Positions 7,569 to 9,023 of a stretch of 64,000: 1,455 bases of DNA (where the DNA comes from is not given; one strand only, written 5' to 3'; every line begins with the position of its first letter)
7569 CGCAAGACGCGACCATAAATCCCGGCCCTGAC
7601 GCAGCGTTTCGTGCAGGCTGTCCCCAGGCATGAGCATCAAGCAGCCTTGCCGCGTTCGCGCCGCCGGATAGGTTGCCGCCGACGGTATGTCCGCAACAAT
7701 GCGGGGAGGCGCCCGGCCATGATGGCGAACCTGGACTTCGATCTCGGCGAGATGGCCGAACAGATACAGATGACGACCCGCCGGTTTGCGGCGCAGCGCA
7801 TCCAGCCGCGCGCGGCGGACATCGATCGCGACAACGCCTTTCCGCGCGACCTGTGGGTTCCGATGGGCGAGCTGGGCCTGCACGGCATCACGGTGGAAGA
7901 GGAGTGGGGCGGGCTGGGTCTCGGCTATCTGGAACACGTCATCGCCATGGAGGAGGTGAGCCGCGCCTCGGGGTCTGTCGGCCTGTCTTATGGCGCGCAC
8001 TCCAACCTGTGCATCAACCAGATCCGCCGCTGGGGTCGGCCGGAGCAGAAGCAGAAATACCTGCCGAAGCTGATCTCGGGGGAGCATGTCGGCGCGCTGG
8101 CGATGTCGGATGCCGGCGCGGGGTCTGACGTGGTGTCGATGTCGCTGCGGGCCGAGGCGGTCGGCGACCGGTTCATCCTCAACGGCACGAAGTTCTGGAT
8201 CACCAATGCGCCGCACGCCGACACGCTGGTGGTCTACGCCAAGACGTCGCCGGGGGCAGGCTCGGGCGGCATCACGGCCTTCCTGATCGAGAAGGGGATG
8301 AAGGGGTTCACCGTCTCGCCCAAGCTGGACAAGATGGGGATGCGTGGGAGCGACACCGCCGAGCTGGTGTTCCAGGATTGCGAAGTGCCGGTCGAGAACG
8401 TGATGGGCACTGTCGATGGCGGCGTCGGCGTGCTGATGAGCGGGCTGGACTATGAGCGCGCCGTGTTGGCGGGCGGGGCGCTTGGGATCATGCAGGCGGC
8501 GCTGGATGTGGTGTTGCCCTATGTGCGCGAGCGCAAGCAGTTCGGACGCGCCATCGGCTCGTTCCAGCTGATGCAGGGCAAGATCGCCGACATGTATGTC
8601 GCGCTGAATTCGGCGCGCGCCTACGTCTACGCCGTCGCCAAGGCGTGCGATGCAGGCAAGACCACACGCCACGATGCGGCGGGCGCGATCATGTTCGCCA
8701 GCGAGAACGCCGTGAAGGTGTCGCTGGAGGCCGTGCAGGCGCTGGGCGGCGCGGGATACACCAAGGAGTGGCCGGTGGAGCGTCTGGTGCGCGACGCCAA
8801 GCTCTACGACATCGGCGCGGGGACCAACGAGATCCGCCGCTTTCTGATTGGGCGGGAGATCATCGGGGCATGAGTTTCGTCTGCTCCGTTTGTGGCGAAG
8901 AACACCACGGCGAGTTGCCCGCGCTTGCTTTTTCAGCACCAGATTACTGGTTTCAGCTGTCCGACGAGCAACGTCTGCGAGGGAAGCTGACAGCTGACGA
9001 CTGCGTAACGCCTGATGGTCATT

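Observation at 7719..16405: Leucine-catabolism cluster invaded at both ends of mccB by low-GC, translationally coupled small genes and split by an opposite-strand OMP gene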

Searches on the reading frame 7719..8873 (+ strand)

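Call 8: search_protein_families(library=pfam, proteins=[window:7719-8873:+], max_evalue=0.01)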
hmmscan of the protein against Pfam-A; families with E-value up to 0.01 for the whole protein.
window:7719-8873:+ (384 aa): 4 families
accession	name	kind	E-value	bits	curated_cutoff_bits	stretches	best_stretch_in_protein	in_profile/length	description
PF00441.29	Acyl-CoA_dh_1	-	7.6e-45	153.2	22.4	1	234-381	2-149/150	Acyl-CoA dehydrogenase, C-terminal domain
PF02771.21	Acyl-CoA_dh_N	-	1.2e-39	135.6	22.9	1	13-122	4-113/113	Acyl-CoA dehydrogenase, N-terminal domain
PF02770.24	Acyl-CoA_dh_M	-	3.9e-26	91.5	33.3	1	126-221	1-97/97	Acyl-CoA dehydrogenase, middle domain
PF08028.16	Acyl-CoA_dh_2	-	5.2e-16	59.6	22.7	1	249-363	2-126/134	Acyl-CoA dehydrogenase, C-terminal domain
